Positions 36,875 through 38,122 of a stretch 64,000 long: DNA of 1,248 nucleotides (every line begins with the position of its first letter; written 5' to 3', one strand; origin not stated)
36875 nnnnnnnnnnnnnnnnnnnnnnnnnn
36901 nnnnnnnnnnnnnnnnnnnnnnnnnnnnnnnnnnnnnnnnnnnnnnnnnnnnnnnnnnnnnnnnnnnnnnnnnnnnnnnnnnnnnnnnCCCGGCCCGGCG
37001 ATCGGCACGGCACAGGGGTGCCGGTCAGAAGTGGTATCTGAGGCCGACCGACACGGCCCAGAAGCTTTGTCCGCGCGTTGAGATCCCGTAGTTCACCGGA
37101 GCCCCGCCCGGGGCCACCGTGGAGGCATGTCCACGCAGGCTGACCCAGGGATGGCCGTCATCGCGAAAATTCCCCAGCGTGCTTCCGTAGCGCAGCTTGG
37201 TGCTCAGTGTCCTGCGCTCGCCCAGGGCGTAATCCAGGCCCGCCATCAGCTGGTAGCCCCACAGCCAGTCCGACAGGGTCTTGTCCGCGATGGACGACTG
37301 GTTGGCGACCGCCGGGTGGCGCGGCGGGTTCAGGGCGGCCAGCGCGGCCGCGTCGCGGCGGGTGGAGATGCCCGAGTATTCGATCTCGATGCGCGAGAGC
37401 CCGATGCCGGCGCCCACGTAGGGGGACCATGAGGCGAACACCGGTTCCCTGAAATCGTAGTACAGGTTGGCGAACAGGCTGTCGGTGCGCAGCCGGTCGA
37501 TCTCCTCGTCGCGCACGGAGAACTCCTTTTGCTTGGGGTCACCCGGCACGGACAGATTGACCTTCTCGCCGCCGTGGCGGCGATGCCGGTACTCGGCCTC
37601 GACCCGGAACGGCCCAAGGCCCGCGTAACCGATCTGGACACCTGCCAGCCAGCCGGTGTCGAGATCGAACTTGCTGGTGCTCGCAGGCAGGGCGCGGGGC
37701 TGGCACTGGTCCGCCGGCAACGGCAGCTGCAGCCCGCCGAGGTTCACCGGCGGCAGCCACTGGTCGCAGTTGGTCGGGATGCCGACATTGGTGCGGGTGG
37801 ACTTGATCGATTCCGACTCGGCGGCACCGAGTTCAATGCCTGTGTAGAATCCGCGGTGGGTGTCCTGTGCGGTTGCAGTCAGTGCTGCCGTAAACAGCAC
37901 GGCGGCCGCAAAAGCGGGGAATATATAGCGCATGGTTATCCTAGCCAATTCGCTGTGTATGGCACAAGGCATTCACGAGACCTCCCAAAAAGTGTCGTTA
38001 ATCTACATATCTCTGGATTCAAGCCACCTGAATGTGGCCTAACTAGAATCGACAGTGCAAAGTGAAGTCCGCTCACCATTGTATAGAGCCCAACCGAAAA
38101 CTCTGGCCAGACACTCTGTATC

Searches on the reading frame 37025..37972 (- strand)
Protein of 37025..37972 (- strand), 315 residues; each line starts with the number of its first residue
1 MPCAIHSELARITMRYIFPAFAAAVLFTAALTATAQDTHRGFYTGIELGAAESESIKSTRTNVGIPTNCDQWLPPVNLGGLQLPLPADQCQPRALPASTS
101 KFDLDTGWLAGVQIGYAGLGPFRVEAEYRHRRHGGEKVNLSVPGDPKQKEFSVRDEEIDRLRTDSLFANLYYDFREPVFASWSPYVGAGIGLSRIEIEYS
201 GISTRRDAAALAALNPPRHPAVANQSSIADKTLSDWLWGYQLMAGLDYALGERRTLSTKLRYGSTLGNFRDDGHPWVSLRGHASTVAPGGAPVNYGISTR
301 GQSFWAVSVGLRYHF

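Call 60: search_protein_families(library=pfam, proteins=[window:37025-37972:-], max_evalue=0.001)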
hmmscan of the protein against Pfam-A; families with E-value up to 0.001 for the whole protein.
window:37025-37972:- (315 aa): 2 families
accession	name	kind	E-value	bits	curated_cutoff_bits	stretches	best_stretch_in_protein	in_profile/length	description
PF13505.12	OMP_b-brl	-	9.3e-12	45.9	28.7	1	21-265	1-153/175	Outer membrane protein beta-barrel domain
PF02462.21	Opacity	-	0.00036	21.1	21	0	119-269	5-108/126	Opacity family porin protein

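Call 61: search_protein_families(library=padloc, proteins=[window:37025-37972:-], max_evalue=0.001)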
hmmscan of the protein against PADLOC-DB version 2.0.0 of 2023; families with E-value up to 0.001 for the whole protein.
window:37025-37972:- (315 aa): 0 families
